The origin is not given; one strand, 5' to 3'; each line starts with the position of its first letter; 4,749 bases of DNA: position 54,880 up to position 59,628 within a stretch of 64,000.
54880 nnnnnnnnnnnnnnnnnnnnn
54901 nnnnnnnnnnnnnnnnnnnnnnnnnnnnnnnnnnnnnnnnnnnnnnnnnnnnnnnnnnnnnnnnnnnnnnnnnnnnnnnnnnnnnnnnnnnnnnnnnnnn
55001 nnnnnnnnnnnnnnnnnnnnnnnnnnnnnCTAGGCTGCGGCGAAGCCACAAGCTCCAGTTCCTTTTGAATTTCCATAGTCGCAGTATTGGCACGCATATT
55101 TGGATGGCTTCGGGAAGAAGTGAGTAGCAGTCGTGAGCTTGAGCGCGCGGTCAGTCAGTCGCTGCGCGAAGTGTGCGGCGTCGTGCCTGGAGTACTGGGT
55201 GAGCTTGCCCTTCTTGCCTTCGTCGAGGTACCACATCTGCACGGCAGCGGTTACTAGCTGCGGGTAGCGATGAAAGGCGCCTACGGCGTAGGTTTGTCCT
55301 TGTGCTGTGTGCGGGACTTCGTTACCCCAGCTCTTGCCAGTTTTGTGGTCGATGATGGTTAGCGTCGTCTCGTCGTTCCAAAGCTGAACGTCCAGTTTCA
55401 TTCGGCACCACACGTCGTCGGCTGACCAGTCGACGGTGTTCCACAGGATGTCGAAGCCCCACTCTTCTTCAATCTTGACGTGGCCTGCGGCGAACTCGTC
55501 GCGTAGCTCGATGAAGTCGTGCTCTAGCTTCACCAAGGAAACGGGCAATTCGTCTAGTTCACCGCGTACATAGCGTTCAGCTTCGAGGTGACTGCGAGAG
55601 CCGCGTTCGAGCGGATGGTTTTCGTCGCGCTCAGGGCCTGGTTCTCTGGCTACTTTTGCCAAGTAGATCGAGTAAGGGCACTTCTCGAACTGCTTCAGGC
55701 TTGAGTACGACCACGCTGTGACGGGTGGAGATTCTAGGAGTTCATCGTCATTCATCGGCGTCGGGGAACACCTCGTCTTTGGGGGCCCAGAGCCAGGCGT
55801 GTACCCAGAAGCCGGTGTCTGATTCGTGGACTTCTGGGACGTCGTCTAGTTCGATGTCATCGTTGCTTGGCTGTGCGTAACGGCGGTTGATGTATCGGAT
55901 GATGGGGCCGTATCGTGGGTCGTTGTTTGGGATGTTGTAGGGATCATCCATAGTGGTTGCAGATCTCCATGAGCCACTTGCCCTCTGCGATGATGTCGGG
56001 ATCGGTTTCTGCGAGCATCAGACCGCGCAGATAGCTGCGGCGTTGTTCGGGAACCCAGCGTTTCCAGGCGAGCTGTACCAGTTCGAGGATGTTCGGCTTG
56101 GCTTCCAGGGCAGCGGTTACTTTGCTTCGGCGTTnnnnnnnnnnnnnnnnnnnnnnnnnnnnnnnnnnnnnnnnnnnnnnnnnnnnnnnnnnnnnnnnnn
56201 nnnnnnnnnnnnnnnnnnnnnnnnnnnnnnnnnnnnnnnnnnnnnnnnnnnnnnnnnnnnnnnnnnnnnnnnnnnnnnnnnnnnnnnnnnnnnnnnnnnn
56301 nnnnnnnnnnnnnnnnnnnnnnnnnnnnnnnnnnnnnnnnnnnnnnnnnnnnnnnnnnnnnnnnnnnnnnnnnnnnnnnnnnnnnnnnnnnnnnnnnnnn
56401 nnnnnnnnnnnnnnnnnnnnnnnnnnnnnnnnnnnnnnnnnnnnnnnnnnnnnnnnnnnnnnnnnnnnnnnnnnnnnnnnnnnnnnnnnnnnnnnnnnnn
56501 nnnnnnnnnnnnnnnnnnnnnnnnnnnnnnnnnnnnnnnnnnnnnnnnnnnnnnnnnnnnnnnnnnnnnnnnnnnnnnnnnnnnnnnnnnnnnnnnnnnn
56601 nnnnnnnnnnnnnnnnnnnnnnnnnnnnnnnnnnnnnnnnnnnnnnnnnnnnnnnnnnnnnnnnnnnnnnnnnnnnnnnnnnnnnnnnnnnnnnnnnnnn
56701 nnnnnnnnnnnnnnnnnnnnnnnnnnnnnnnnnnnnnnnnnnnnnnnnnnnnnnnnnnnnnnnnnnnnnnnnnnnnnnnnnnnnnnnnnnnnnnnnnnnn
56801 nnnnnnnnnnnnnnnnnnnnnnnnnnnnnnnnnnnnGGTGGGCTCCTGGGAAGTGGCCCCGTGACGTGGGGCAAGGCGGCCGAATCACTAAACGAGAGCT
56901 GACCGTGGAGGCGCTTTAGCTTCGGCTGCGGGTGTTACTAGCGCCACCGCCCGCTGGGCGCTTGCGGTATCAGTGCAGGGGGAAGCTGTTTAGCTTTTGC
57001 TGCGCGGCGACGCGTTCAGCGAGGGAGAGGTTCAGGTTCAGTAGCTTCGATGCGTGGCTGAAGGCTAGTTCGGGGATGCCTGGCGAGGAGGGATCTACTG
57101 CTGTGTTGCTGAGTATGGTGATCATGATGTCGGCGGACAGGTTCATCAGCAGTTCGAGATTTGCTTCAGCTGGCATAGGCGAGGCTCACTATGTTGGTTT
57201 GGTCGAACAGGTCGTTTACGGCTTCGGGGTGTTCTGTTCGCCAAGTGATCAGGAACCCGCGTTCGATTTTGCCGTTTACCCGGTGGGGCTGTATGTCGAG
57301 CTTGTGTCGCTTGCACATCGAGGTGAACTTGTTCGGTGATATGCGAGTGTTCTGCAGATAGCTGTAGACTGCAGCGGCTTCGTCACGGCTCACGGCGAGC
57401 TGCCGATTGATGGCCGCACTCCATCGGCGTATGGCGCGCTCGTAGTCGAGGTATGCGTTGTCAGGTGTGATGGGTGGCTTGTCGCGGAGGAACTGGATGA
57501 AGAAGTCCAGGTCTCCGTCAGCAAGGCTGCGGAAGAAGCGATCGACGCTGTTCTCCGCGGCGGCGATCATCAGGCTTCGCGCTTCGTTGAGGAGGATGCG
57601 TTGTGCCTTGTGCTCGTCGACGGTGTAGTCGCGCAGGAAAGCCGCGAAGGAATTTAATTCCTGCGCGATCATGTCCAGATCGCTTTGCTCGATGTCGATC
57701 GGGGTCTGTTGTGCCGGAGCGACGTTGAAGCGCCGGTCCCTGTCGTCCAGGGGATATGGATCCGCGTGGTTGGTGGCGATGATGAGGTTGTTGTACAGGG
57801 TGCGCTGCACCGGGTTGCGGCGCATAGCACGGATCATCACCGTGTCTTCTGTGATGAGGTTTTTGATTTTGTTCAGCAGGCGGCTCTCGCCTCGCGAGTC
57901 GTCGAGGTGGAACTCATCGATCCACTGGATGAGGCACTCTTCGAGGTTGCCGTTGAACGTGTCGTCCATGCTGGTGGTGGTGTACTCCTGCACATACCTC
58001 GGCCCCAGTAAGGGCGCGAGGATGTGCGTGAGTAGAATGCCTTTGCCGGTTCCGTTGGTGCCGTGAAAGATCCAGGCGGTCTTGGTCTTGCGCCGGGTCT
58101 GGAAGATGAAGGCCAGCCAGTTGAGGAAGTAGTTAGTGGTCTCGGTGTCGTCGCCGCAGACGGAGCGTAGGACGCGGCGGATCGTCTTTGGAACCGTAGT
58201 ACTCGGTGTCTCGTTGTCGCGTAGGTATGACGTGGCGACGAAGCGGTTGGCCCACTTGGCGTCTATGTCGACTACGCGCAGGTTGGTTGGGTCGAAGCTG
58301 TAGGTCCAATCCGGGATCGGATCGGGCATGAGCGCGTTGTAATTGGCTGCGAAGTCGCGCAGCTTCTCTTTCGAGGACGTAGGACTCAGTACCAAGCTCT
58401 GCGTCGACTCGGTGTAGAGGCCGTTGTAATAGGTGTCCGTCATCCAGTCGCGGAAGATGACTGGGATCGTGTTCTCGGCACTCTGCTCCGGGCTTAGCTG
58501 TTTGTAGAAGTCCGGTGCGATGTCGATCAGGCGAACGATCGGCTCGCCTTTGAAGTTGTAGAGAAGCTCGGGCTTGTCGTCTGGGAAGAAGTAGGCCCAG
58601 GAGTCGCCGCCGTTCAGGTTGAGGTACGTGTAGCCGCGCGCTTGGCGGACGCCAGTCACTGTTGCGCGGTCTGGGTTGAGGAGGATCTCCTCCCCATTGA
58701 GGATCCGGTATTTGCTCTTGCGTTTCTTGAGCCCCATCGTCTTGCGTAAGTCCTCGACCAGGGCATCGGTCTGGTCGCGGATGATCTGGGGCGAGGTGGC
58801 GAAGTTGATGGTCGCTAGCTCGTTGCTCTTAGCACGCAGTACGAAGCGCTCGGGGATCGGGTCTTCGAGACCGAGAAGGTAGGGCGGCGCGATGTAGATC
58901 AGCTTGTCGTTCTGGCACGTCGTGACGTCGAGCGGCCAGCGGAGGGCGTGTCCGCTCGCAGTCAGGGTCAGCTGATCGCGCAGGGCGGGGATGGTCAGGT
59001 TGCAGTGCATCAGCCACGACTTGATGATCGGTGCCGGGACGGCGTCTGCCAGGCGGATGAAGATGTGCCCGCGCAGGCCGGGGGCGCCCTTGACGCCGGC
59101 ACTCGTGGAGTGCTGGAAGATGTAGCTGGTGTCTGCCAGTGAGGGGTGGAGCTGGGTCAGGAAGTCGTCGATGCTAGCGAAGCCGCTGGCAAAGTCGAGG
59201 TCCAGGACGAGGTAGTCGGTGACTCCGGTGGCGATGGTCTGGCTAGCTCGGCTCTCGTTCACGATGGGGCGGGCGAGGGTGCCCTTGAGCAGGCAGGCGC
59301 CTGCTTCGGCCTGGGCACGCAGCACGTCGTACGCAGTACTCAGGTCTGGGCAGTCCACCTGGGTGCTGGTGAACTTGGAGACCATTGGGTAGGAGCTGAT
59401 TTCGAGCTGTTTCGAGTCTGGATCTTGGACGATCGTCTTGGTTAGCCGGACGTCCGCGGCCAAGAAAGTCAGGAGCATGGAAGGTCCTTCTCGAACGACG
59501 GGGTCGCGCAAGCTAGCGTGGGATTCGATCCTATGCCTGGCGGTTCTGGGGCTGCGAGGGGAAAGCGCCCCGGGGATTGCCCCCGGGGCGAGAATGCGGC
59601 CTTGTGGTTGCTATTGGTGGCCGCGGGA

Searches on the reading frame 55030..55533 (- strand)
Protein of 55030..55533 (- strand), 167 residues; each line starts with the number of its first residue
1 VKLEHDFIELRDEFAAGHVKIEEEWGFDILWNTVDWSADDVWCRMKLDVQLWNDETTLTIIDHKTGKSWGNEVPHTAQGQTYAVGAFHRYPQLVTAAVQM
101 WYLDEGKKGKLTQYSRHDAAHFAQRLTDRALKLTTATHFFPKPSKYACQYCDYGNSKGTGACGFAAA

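Call 10: search_protein_families(library=pfam, proteins=[window:55030-55533:-], max_evalue=0.01)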
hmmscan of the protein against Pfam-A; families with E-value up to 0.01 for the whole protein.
window:55030-55533:- (167 aa): 1 family
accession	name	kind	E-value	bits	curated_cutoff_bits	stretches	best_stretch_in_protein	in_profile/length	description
PF12705.13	PDDEXK_1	-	4.9e-09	36.9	22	1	53-154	133-243/247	PD-(D/E)XK nuclease superfamily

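Call 11: search_protein_families(library=phrogs, proteins=[window:55030-55533:-], max_evalue=0.001)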
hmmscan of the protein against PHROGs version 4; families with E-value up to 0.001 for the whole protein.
window:55030-55533:- (167 aa): 1 family
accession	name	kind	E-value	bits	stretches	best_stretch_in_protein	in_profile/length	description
phrog_69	-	DNA, RNA and nucleotide metabolism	4.6e-15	56.6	1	8-153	177-319/501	exonuclease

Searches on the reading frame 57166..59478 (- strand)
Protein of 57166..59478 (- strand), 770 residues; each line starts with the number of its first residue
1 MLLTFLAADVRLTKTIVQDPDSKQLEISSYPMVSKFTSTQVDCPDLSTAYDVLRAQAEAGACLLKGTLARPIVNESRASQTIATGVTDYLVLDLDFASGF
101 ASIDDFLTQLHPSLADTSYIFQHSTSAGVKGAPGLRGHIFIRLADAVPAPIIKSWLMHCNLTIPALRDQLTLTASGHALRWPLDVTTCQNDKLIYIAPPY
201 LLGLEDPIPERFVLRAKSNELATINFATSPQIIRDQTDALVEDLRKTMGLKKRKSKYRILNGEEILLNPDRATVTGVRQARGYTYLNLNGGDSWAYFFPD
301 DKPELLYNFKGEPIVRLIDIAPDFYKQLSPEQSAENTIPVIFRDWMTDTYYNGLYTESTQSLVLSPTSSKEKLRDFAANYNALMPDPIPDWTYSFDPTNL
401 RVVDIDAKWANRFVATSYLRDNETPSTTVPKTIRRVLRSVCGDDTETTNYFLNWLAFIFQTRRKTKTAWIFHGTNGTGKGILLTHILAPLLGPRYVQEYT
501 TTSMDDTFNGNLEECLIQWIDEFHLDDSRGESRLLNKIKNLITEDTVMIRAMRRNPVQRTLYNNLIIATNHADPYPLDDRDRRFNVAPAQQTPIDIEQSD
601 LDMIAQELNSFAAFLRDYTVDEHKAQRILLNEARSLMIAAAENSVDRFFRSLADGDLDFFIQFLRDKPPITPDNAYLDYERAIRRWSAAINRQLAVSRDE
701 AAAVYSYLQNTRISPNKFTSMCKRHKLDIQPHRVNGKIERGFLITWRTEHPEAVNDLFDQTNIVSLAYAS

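Call 10: search_protein_families(library=pfam, proteins=[window:57166-59478:-], max_evalue=0.01)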
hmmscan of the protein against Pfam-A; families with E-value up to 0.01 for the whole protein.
window:57166-59478:- (770 aa): 2 families
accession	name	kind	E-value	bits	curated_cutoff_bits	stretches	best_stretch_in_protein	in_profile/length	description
PF19263.5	DUF5906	-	1.3e-18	68.2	27.6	1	471-583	1-114/114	Family of unknown function (DUF5906)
PF05272.17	VapE-like_dom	-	2e-05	24.6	25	1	448-618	33-192/217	Virulence-associated protein E-like domain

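Call 11: search_protein_families(library=phrogs, proteins=[window:57166-59478:-], max_evalue=0.001)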
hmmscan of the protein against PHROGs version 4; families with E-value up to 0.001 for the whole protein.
window:57166-59478:- (770 aa): 7 families
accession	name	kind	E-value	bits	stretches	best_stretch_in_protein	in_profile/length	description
phrog_24712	-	unknown function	5.4e-176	587.8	1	2-750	2-762/801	-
phrog_1156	-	DNA, RNA and nucleotide metabolism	2.1e-26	93.7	1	423-687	521-766/855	DNA primase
phrog_1829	-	DNA, RNA and nucleotide metabolism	1.1e-18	67.8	1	436-620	474-659/772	DNA primase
phrog_4762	-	unknown function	1.8e-09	37.2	1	431-615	469-654/822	-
phrog_9765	-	DNA, RNA and nucleotide metabolism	5.2e-08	32.3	1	431-587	591-745/939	DNA primase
phrog_864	-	DNA, RNA and nucleotide metabolism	1.4e-06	28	1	409-571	313-466/1064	DNA primase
phrog_19785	-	DNA, RNA and nucleotide metabolism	6.3e-06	25.7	1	429-590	426-584/745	DNA polymerase/primase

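Call 15: search_dna_similar(query=window:57166-59478:-, collection=phages, mode=protein, max_rows=30)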
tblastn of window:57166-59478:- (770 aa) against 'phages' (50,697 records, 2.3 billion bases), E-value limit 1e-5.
Records with a match: 225; places in all: 225; records where one place covers at least 80% of the query: 7.
Best place of each record, by identity: <60% 225.
By first word of the organism name: Pseudomonas 85; Salmonella 45; Vibrio 17; Bordetella 9; Moraxella 7; Xylella 6; Stenotrophomonas 5; Escherichia 5; Serratia 4; Burkholderia 4; and 23 more.
By host as written in the record: Pseudomonas aeruginosa 30; Pseudomonas aeruginosa PAO1 22; - 14; Salmonella enterica subsp. enterica serovar Typhimurium 12; Bordetella bronchiseptica ATCC 10580 9; Vibrio cholerae 2095 9; Pseudomonas sp. 8; Salmonella enterica 8; and 70 more.
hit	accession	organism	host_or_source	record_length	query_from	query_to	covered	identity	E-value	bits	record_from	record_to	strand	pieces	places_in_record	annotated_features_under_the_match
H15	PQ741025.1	Pseudomonas phage CRPAP1904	Pseudomonas aeruginosa CRPA190 ...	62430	1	759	99%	37.4%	3e-143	471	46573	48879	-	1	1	hypothetical protein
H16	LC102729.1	Pseudomonas phage phiR18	-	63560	1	759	99%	37.4%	3e-143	471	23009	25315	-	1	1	hypothetical protein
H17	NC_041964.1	Pseudomonas phage phiR18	-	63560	1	759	99%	37.4%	3e-143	471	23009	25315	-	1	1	hypothetical protein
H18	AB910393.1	Pseudomonas phage KPP25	Pseudomonas aeruginosa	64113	1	759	99%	37.4%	3e-143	471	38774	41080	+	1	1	hypothetical protein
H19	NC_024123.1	Pseudomonas phage KPP25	Pseudomonas aeruginosa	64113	1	759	99%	37.4%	3e-143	471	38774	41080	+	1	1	hypothetical protein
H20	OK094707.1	Pseudomonas phage YMC17/07/R4900a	Pseudomonas aeruginosa YMC17/07/R4900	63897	1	759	99%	37.4%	4e-143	471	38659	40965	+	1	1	hypothetical protein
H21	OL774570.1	Aeromonas phage phiA008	Aeromonas sp.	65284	8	661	85%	28.0%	5e-71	259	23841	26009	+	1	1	hypothetical protein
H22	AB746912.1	Nitratiruptor phage NrS-1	Nitratiruptor sp. SB155-2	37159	388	661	36%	27.0%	9e-27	124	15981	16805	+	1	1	primase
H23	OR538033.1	Ralstonia phage C22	Ralstonia sp. RS3/1-1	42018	394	685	38%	23.3%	5e-7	60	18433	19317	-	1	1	hypothetical protein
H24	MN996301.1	Ralstonia phage RpY1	Ralstonia solanacearum SL341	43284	394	685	38%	23.3%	5e-7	60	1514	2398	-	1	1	integrase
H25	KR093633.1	Moraxella phage Mcat9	Moraxella catarrhalis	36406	436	658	29%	30.0%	3e-12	77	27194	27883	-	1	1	hypothetical protein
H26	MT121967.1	Pseudomonas phage SC_9_H1H8_2017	Pseudomonas sp.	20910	431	696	35%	23.6%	1e-6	58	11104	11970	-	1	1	primase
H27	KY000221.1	Bordetella phage CN1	Bordetella bronchiseptica ATCC 10580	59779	425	684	34%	24.0%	3e-7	61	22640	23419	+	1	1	integrase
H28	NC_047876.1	Bordetella phage CN1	Bordetella bronchiseptica ATCC 10580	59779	425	684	34%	24.0%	3e-7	61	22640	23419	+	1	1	DNA primase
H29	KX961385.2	Bordetella phage LK3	Bordetella bronchiseptica ATCC 10580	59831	425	684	34%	24.0%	4e-7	60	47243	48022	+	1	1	putative integrase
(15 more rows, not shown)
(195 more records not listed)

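Call 18: find_related_loci(query=window:57166-59478:-, collection=viral_contigs, flank=10000)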
Query window:57166-59478:- (770 aa) in viral_contigs; peptide patterns used: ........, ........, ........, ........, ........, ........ (x = any residue, [..] = any of these).
2 stretches matched a pattern; 2 encode a relative of the query (tblastn E <= 1e-3); 2 distinct loci.
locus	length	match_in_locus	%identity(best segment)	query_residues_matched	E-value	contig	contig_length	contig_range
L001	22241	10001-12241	34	1-746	1e-119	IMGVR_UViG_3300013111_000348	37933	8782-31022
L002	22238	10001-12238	43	1-743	0e+0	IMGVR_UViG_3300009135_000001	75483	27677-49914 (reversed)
